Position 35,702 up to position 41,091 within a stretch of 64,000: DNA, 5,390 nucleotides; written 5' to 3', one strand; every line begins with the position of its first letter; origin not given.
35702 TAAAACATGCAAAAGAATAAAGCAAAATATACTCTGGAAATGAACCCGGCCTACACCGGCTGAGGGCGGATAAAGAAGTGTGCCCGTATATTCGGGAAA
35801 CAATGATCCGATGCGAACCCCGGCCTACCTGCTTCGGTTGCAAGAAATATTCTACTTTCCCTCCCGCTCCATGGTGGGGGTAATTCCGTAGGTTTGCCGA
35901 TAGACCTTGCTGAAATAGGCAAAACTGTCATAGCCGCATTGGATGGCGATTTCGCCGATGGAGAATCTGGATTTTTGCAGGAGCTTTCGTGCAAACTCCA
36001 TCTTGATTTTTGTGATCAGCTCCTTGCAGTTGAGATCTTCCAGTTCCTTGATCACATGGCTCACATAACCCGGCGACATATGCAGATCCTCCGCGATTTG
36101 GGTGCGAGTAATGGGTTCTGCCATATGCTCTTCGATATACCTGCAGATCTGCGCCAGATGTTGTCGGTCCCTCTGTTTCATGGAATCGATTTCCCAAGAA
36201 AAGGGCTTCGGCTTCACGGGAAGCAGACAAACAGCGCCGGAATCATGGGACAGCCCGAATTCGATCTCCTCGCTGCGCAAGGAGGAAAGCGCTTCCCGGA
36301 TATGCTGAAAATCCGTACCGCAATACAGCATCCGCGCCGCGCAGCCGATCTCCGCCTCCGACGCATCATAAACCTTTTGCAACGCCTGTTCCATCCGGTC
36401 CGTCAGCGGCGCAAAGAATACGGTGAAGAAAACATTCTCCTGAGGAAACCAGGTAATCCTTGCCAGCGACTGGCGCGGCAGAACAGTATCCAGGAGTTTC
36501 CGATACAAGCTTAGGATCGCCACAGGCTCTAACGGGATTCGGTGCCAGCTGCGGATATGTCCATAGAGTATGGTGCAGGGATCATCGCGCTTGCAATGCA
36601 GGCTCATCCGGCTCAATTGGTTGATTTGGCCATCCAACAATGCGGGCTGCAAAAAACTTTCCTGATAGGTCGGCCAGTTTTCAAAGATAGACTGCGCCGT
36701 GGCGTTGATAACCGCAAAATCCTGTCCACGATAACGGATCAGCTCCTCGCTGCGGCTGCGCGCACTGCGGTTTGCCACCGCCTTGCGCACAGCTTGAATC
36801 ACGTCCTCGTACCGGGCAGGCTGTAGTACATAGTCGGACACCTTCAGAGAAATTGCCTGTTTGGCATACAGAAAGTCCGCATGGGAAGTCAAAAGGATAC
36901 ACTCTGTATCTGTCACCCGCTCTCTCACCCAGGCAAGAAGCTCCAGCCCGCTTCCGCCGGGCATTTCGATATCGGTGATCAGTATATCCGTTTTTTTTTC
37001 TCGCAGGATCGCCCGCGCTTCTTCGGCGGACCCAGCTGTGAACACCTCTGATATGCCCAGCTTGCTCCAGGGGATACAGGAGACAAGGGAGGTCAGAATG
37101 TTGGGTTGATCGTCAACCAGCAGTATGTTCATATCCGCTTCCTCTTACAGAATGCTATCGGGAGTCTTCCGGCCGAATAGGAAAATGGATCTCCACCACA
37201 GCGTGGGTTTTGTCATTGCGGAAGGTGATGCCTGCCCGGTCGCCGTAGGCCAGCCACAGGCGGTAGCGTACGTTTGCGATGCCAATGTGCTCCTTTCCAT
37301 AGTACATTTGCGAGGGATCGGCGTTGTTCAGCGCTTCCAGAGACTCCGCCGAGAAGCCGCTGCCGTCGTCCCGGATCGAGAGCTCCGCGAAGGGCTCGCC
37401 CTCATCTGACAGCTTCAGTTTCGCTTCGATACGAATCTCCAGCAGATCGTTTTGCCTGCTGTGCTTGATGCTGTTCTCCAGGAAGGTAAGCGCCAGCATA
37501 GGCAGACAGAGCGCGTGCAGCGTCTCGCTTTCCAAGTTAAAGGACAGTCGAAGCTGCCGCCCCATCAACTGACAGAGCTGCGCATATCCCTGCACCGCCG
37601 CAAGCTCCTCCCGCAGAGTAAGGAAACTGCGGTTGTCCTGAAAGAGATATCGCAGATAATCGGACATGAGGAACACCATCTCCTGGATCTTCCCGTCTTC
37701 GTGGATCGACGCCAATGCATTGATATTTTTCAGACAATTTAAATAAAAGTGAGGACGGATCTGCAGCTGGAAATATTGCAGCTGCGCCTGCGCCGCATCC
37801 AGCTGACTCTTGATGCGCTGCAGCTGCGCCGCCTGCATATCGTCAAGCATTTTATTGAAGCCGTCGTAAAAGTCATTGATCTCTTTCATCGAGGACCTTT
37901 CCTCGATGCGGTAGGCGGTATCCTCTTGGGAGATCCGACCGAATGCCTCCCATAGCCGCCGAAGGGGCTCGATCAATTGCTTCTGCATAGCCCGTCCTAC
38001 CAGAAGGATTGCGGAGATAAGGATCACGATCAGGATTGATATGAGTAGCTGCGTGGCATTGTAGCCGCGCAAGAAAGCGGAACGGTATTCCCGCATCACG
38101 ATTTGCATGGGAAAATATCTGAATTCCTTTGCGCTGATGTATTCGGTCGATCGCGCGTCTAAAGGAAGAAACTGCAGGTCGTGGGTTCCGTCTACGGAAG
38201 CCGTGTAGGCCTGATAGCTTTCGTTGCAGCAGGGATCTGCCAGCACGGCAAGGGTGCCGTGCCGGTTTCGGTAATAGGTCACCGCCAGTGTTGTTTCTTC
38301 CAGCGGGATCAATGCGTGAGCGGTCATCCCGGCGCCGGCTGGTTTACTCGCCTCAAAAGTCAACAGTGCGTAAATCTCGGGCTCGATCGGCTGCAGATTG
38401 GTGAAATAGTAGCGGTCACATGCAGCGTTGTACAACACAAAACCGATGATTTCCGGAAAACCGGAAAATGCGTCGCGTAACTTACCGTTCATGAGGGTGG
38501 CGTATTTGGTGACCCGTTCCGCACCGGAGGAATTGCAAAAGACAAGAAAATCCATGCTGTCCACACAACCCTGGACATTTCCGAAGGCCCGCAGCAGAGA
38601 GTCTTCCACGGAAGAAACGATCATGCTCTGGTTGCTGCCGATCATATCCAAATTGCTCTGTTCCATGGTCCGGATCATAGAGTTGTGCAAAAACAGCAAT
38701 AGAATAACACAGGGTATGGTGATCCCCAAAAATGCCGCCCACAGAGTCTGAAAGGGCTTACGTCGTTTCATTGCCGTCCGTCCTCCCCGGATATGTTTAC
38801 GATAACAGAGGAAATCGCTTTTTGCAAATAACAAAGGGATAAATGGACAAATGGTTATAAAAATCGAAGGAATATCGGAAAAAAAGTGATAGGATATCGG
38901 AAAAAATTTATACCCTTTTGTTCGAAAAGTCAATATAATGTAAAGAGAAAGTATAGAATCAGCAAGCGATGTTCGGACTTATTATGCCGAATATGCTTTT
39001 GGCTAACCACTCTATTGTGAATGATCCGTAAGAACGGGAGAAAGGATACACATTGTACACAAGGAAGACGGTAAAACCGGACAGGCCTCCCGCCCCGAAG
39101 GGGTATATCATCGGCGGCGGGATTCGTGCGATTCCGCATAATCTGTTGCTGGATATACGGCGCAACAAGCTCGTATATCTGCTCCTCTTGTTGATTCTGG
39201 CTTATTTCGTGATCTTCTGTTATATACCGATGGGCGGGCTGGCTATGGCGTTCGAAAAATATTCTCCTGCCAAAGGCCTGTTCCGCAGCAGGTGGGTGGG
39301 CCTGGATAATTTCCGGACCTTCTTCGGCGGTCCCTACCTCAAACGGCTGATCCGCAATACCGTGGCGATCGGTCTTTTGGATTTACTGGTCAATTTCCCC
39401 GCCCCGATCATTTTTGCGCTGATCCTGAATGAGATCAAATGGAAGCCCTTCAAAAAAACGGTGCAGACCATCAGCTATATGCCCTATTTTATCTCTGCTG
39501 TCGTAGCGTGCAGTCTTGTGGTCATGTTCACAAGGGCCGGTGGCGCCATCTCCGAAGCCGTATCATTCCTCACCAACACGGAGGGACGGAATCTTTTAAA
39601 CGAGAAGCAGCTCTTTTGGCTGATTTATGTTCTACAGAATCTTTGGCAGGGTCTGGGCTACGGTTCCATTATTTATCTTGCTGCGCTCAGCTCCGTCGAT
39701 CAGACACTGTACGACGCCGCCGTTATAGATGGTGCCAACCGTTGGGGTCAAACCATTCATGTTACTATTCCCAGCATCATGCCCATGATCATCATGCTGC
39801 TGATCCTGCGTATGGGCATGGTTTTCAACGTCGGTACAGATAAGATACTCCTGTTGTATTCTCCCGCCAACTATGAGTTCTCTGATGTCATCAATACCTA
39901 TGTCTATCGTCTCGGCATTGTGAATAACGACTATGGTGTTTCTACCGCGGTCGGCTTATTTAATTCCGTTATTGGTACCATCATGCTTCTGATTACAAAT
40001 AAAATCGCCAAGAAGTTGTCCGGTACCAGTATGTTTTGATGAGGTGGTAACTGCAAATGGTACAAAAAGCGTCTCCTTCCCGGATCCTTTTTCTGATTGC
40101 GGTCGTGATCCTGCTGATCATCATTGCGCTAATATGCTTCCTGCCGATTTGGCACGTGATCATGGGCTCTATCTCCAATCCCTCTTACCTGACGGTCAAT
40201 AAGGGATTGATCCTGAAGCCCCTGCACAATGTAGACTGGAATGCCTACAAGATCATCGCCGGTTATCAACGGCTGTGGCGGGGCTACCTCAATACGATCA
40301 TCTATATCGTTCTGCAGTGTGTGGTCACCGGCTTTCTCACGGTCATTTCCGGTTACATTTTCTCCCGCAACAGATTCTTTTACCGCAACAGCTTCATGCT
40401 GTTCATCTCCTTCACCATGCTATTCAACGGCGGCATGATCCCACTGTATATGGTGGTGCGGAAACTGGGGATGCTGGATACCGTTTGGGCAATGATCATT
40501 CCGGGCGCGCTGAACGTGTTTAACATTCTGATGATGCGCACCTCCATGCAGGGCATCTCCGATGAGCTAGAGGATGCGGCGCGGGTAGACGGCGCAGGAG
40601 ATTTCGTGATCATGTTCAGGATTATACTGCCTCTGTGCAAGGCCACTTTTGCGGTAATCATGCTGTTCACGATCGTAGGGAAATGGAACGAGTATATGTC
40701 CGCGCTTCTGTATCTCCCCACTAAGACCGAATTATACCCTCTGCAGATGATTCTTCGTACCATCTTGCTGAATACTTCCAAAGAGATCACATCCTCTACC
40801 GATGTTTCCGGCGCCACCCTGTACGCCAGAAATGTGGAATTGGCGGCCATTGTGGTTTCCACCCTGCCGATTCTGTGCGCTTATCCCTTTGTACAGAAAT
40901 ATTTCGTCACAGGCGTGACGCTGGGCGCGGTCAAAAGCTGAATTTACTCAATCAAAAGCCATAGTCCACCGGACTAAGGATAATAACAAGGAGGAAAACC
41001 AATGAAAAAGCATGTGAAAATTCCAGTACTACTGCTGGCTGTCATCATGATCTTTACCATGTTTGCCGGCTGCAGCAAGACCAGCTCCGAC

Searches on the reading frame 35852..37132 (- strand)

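Call 52: search_protein_families(library=pfam, proteins=[window:35852-37132:-], max_evalue=0.00001)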
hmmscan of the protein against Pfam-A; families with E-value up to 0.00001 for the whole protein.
window:35852-37132:- (426 aa): 3 families
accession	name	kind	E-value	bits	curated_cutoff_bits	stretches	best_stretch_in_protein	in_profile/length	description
PF00072.30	Response_reg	-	1.9e-21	76.7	30.2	1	3-116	1-111/111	Response regulator receiver domain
PF12833.13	HTH_18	-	4.5e-17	62.6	33.6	1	346-423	1-78/80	Helix-turn-helix domain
PF00165.29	HTH_AraC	-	7.3e-13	48.7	26.6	1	385-420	1-38/42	Bacterial regulatory helix-turn-helix proteins, AraC family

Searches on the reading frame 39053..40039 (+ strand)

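Call 41: search_protein_families(library=pfam, proteins=[window:39053-40039:+], max_evalue=0.000001)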
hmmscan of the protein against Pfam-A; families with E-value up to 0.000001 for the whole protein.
window:39053-40039:+ (328 aa): 1 family
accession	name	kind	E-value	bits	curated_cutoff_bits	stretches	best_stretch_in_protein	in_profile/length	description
PF00528.27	BPD_transp_1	-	7.7e-14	52.3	26.4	1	131-322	18-182/184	Binding-protein-dependent transport system inner membrane component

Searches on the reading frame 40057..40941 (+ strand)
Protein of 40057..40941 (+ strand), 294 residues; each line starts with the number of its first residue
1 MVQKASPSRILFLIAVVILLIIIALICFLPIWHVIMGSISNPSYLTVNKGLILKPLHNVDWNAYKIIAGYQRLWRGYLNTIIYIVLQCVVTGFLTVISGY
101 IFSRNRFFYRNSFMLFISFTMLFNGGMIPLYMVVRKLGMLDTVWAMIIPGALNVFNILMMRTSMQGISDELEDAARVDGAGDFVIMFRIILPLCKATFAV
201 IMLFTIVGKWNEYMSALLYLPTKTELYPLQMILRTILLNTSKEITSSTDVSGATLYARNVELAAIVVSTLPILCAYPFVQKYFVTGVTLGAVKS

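Call 41: search_protein_families(library=pfam, proteins=[window:40057-40941:+], max_evalue=0.000001)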
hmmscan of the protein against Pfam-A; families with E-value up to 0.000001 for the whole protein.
window:40057-40941:+ (294 aa): 1 family
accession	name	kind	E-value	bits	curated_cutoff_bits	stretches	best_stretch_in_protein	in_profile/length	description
PF00528.27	BPD_transp_1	-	9e-08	32.5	26.4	1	99-283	5-178/184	Binding-protein-dependent transport system inner membrane component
